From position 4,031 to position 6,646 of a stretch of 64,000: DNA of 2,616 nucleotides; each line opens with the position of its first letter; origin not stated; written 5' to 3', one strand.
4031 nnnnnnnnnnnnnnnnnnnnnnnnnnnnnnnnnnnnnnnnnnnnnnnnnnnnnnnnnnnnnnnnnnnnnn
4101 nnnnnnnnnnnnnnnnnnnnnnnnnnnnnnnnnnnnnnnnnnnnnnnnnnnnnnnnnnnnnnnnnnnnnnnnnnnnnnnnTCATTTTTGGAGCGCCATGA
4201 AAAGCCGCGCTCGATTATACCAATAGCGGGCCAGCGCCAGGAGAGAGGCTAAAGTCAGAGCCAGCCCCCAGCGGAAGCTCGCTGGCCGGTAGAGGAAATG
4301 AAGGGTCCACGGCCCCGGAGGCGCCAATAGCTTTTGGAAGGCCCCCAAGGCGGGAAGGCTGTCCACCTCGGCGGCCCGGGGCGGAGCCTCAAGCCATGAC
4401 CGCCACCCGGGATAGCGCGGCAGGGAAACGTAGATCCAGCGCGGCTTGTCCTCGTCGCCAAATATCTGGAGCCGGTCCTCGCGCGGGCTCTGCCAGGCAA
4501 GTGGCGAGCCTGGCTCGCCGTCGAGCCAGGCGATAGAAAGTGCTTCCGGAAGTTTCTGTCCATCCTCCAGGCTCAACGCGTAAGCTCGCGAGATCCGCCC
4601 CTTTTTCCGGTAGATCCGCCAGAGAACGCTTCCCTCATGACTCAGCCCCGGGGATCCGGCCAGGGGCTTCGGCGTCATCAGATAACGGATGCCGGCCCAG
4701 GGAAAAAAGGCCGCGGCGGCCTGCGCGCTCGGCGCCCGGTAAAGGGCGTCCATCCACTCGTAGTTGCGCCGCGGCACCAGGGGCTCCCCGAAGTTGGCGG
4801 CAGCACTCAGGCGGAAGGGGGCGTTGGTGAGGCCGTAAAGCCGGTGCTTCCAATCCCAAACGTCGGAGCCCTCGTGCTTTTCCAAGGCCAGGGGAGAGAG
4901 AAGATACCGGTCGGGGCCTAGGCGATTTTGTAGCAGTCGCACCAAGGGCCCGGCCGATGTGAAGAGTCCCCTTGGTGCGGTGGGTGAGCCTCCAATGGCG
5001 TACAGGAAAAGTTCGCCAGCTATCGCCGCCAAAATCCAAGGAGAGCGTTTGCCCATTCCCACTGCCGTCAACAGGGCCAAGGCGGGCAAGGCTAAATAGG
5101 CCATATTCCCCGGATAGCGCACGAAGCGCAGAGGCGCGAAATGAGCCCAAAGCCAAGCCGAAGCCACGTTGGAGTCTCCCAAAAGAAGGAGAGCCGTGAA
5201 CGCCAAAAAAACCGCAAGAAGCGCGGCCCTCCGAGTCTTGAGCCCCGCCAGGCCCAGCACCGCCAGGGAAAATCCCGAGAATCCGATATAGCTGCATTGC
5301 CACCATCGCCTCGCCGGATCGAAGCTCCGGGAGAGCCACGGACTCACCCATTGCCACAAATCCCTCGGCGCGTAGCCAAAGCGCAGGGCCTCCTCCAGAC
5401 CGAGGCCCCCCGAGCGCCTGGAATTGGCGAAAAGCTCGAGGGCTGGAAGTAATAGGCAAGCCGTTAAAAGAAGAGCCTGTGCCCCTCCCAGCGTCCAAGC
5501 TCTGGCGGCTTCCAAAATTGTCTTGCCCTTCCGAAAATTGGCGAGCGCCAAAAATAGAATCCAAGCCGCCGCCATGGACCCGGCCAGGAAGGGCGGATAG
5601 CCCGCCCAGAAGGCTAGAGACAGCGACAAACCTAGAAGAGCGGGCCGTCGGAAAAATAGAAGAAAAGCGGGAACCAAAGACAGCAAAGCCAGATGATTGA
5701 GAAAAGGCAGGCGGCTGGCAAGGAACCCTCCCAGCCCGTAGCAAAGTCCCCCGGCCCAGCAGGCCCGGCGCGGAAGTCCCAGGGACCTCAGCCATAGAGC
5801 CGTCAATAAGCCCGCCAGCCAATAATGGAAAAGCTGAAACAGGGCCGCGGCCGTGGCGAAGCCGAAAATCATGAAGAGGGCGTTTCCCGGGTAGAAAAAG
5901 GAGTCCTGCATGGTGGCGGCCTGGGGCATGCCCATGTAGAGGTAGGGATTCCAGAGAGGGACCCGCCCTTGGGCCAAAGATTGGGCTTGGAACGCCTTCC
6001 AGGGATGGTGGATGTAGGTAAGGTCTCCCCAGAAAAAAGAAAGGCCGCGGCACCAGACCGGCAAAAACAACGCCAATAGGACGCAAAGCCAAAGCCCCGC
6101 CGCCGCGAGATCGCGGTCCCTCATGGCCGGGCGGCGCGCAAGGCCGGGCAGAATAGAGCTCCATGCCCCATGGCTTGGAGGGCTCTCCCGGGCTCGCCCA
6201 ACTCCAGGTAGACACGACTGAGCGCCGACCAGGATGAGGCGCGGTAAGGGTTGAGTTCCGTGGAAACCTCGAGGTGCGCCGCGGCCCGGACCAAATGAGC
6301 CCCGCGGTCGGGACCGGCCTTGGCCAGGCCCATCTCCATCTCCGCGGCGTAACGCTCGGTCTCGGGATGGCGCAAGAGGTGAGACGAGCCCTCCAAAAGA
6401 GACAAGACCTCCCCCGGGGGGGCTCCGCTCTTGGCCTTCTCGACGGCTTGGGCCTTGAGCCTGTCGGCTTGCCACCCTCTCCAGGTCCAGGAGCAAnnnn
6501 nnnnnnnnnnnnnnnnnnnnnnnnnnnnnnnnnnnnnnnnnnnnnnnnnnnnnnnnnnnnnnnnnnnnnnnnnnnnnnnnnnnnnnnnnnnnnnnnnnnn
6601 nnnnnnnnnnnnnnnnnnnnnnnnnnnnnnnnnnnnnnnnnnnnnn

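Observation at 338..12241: pilMNOPQ is translationally coupled to a Wzy_C (PglL/TfpO-like) ligase, two YfhO GT-C proteins, a flippase-like protein and a methyltransferase: candidate pilus-linked O-glycosylation module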

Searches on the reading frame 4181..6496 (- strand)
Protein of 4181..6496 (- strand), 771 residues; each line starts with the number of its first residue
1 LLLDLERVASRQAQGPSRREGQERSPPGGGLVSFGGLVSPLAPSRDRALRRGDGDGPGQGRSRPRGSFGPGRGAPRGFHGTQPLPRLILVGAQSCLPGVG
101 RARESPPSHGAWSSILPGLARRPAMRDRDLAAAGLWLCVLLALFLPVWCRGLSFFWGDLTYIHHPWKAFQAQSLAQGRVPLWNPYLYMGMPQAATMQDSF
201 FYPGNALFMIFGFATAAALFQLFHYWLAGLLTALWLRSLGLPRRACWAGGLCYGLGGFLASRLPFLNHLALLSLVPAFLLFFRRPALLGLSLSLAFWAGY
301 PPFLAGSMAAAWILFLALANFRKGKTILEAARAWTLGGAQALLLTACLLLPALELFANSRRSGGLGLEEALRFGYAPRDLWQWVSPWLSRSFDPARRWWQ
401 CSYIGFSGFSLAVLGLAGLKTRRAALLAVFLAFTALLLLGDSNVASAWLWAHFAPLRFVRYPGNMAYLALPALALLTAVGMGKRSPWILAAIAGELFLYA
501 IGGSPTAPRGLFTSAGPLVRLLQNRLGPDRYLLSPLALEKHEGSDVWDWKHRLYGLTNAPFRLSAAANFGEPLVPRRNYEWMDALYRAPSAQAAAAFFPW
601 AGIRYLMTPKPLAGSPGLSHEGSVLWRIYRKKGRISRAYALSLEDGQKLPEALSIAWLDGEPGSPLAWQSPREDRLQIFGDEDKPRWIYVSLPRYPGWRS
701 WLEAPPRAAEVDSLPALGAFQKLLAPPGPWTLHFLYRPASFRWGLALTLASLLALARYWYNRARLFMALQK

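Call 4: search_protein_families(library=pfam, max_evalue=0.01, proteins=[window:4181-6496:-])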
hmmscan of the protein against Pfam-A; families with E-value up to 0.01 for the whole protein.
window:4181-6496:- (771 aa): 0 families

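Call 7: search_protein_families(library=ncbifam, max_evalue=0.01, proteins=[window:4181-6124:-])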
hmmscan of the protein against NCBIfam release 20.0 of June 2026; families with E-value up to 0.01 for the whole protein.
window:4181-6124:- (647 aa): 0 families

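Call 8: search_protein_families(library=pfam, max_evalue=10, proteins=[window:4181-6124:-])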
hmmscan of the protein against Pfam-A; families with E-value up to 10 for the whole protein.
window:4181-6124:- (647 aa): 1 family
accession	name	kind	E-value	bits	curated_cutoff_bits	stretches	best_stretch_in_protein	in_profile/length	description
PF09586.16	YfhO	-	0.12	11.1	28.5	0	559-624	774-835/835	Bacterial membrane protein YfhO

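Call 16: find_homologous_proteins(query=window:4181-6124:-)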
Query window:4181-6124:- (647 aa): 459 proteins with E <= 0.001 among 8000 candidates; the best 120 are listed.
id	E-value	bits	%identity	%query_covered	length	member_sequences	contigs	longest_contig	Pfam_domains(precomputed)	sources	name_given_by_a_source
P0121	0.0e+0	1459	100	100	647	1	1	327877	-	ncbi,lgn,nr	ncbi:MAG: hypothetical protein HY921_05650 [Elusimicrobia bacterium]|nr:hypothetical protein [Elusim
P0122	9.6e-212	723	57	99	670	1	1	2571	-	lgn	-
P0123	5.0e-209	714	57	96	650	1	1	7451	-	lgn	-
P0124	1.8e-206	706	56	96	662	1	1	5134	-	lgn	-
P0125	1.1e-202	693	55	97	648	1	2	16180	PF09586.17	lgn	-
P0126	4.3e-200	685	56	96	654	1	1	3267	-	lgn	-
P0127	1.5e-198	680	55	98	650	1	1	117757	-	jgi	jgi:hypothetical protein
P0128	4.2e-197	675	55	97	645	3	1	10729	-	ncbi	-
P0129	7.3e-196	671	54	96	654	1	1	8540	-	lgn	-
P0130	1.2e-195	670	55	96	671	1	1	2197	-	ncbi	-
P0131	3.2e-194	665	52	99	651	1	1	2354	-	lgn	-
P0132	1.4e-190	653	53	99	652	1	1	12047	-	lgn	-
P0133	1.3e-189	650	53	99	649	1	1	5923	PF09586.17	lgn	-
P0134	3.7e-189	649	51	98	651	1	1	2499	-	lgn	-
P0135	2.8e-188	646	52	99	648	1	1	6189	-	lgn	-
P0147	8.6e-182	624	52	96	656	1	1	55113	PF09586.17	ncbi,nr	ncbi:MAG: hypothetical protein HY927_06025 [Elusimicrobia bacterium]|nr:hypothetical protein [Elusim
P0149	1.5e-181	623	52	96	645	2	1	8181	PF09586.17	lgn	-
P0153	1.0e-179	617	53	95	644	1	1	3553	PF09586.17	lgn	-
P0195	1.0e-168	581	51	94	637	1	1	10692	PF09586.17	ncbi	-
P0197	3.4e-168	579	49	98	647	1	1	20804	PF09586.17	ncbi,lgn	-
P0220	3.3e-164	566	50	93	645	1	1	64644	PF09586.17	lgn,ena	-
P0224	2.1e-163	563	48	98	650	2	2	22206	PF09586.17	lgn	-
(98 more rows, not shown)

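Call 18: search_solved_structures(query=window:4181-6124:-, max_evalue=10)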
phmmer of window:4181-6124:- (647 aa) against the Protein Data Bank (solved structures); distinct sequences matched with E-value up to 10: 0.

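Call 23: search_protein_families(library=pfam, alignment_id=A1, max_evalue=0.01)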
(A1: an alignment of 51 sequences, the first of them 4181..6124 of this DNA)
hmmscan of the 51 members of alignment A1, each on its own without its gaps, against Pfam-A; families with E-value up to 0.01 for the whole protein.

A. member 1, window:4181-6124:- (647 aa): 0 families

B. families by the number of members that match (of 51 scanned): 1 family
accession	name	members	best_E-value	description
PF09586.16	YfhO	8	1.3e-11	Bacterial membrane protein YfhO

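Call 32: predict_structure(alignment_id=A1)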
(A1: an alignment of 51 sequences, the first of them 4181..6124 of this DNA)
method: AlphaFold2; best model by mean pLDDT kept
length: 647 residues; sequences in the alignment: 51
mean_pLDDT: 89.7   pTM: 0.91
mean pLDDT of the five models: 89.7, 88.0, 87.7, 86.5, 85.9
residues with pLDDT >= 90: 446; 70-90: 162; 50-70: 22; < 50: 17
segments of 3 or more residues with pLDDT < 50: 35-39, 418-423, 431-434
pLDDT, mean of each block of 10 residues (from residue 1): 86 94 91 54 78 89 83 83 86 92 96 96 96 83 92 98 97 89 97 88 94 98 94 90 92 94 81 86 97 97 98 97 97 92 96 97 95 88 78 83 89 61 50 59 75 92 93 95 90 92 91 97 96 89 94 97 96 95 92 96 97 96 97 95 92
secondary structure, 60 per line:
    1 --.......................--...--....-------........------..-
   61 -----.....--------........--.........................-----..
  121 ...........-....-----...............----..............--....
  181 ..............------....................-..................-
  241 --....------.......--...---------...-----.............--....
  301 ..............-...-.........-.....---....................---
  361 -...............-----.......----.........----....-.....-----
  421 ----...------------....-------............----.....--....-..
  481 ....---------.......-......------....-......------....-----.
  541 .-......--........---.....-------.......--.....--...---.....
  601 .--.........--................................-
elements in order: H3-25 E28-30 H33-36 H44-51 H79-86 H89-113 H119-131 H133-136 H142-156 H161-174 H177-194 H201-220 H222-234 H236-239 H243-246 H253-259 H282-294 H297-314 H320-328 H330-334 H338-357 H362-376 E382-384 H385-388 H393-401 E406-409 H411-415 E440-443 H452-462 H467-471 H474-477 E479-484 E494-500 E502-507 E514-517 H519-524 H531-534 E543-548 E551-558 E562-566 E574-580 E583-587 E590-592 E596-601 E604-612 H615-646
